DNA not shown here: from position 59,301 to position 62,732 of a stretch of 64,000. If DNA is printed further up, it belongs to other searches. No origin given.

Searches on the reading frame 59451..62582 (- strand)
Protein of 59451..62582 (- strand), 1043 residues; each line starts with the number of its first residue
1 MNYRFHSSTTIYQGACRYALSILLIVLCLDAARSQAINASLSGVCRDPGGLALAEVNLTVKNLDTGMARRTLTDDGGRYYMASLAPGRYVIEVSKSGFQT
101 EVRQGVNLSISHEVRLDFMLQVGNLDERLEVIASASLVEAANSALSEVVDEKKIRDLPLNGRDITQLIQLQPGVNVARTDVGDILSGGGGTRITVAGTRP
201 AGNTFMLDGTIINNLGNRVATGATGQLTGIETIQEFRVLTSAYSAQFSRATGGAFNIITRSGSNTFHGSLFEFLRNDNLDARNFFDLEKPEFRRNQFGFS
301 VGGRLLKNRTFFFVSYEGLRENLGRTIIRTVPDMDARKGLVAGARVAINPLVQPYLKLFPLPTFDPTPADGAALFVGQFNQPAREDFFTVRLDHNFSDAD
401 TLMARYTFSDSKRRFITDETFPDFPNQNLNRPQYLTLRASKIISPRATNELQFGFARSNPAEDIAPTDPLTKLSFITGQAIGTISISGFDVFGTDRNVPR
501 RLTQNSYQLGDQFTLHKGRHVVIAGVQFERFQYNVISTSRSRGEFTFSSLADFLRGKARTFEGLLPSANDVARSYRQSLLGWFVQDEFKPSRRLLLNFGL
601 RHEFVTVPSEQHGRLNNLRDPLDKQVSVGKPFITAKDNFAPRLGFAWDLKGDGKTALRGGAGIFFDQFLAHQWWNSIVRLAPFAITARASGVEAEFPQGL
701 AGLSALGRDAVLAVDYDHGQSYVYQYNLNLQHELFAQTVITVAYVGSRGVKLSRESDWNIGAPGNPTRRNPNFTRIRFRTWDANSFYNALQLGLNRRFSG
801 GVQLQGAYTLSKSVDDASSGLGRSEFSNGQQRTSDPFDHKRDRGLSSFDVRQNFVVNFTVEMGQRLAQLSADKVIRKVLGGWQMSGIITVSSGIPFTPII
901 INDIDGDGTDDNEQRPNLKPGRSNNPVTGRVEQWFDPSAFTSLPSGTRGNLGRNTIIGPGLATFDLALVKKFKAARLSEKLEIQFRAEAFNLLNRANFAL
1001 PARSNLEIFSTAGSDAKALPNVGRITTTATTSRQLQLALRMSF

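Call 21: search_protein_families(library=pfam, proteins=[window:59451-62582:-])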
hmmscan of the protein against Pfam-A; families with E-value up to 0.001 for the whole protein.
window:59451-62582:- (1043 aa): 5 families
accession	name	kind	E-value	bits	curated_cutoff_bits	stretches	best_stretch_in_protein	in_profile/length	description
PF25183.1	OMP_b-brl_4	-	1.9e-185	619.2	30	1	258-1036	1-838/838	Outer membrane beta barrel domain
PF13620.12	CarboxypepD_reg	-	2.4e-16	60.3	32.3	1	40-121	1-82/82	Carboxypeptidase regulatory-like domain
PF07715.20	Plug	-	1.7e-06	28.9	23.9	1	147-253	10-106/107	TonB-dependent Receptor Plug Domain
PF13715.12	CarbopepD_reg_2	-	0.00037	20.9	32.2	1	42-119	2-75/88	CarboxypepD_reg-like domain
PF17210.9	SdrD_B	-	0.00089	19.9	29.7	0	47-106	18-79/112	SdrD B-like domain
